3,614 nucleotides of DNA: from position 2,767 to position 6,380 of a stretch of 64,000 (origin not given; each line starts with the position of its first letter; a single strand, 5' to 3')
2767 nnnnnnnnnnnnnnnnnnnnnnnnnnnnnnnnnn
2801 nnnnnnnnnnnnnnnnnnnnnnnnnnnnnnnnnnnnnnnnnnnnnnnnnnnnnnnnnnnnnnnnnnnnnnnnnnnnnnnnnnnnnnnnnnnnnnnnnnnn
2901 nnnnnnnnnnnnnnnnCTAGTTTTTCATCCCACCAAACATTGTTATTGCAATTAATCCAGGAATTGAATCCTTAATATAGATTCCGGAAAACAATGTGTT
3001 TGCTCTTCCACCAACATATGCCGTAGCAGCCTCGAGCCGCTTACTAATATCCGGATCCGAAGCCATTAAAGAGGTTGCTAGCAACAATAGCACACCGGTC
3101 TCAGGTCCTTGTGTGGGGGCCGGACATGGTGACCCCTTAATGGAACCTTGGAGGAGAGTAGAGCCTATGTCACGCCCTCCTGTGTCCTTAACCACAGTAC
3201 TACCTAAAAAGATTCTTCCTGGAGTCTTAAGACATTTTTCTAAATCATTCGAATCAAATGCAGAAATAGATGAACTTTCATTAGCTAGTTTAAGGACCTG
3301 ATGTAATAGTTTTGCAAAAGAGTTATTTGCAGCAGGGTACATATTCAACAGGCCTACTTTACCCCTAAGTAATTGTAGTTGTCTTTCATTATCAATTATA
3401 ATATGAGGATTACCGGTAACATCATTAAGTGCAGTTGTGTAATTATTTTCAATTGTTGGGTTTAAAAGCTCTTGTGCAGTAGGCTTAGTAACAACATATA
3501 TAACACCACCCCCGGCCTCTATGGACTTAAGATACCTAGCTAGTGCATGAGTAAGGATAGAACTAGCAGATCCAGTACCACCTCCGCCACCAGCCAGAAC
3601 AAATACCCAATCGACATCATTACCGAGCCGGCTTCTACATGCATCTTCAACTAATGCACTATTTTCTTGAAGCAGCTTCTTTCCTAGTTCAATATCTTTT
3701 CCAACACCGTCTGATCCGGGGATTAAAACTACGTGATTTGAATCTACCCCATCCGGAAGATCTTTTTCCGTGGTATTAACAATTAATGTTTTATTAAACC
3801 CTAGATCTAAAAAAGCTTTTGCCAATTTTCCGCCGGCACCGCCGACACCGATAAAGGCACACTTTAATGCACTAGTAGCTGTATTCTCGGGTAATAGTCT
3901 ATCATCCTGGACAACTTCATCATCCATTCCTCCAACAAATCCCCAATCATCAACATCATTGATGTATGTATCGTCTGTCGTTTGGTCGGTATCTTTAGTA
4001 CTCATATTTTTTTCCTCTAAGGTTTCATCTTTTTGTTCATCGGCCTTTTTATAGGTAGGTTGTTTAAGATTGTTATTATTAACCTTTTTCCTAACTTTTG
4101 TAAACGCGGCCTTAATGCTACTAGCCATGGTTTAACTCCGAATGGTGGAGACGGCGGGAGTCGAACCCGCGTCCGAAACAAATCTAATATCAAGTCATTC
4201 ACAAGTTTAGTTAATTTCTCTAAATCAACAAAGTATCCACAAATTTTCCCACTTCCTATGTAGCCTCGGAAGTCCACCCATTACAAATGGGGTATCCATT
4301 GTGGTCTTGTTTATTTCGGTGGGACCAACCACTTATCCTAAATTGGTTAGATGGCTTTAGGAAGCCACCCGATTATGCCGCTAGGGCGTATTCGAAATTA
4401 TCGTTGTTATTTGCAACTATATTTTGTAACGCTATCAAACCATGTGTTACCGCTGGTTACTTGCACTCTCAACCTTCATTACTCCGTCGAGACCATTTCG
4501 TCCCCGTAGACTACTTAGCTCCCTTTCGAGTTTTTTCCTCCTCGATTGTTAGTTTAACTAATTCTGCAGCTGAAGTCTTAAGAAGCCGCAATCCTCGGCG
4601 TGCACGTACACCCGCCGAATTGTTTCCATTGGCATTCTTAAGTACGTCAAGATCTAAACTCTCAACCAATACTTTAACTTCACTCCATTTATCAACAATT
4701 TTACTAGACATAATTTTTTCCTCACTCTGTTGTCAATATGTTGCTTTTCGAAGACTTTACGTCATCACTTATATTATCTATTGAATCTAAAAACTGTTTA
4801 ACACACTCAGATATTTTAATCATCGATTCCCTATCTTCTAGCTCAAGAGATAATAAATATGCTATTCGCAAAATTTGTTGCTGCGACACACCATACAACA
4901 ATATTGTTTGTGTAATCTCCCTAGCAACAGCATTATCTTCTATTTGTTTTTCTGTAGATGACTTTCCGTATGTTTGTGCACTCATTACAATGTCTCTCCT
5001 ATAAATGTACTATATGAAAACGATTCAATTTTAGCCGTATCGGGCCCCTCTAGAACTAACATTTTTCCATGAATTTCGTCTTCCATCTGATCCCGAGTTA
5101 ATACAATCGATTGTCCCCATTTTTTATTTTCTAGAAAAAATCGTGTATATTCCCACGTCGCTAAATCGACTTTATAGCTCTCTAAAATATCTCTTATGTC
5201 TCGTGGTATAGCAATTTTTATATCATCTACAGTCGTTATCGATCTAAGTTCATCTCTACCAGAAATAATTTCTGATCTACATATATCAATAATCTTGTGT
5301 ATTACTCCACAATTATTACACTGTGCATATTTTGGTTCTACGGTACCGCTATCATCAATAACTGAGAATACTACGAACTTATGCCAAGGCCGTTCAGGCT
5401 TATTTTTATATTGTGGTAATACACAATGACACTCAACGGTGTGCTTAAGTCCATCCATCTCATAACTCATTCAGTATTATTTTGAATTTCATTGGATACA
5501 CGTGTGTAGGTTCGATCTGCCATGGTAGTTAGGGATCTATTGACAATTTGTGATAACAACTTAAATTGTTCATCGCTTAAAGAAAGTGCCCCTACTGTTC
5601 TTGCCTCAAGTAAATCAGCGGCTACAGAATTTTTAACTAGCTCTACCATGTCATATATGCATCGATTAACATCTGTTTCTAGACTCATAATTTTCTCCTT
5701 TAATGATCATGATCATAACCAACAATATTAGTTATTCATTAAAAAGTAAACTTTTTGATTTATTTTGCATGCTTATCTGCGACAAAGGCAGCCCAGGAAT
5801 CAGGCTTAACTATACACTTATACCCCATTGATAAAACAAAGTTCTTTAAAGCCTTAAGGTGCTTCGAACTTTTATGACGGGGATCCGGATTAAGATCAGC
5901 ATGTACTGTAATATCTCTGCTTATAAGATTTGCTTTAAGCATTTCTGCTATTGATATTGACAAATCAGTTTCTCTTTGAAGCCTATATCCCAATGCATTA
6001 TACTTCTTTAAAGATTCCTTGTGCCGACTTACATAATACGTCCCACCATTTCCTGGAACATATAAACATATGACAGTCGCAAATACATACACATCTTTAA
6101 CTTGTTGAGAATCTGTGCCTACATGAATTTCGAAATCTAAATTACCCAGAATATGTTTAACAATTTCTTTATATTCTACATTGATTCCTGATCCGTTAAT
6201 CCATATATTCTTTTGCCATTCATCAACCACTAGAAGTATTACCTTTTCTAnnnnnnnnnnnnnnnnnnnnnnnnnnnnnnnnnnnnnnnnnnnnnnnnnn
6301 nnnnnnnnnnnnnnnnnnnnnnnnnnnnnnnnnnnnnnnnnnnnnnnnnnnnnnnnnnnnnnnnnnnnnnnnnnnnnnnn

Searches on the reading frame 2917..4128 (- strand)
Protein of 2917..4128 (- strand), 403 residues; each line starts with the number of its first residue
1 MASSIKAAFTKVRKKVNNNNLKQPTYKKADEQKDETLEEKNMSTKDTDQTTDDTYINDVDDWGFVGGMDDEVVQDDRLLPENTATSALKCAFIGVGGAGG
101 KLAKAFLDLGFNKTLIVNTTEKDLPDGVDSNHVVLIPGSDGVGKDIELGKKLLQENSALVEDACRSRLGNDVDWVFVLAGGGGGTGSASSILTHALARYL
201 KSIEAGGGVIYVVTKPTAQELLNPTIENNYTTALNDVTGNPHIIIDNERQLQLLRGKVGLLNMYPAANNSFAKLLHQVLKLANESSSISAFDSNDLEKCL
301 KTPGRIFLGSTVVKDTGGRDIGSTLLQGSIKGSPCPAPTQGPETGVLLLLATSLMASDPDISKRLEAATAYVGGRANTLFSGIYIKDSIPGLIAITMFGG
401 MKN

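Call 18: search_protein_families(library=pfam, proteins=[window:2917-4128:-], max_evalue=0.001)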
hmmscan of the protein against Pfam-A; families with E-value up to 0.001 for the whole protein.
window:2917-4128:- (403 aa): 1 family
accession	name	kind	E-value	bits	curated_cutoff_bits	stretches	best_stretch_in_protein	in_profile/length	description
PF00091.31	Tubulin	-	4.4e-07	30.8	33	1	91-249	3-184/190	Tubulin/FtsZ family, GTPase domain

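Call 23: search_dna_similar(query=window:2917-4128:-, collection=phages, mode=protein, max_rows=15, max_evalue=0.001)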
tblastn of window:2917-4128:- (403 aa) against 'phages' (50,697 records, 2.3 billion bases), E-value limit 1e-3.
No match.

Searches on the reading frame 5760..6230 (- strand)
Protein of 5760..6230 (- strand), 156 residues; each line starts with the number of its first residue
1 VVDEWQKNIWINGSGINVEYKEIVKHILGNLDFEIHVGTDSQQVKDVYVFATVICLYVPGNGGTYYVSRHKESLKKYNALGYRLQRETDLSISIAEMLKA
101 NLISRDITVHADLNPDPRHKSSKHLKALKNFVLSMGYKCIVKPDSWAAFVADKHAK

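Call 27: search_protein_families(library=pfam, proteins=[window:5760-6230:-], max_evalue=0.01)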
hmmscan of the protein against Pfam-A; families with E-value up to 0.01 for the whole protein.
window:5760-6230:- (156 aa): 1 family
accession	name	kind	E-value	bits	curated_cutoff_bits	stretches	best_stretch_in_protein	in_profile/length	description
PF04308.18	RNaseH_like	-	1e-24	87.5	25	1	27-156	10-145/145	Ribonuclease H-like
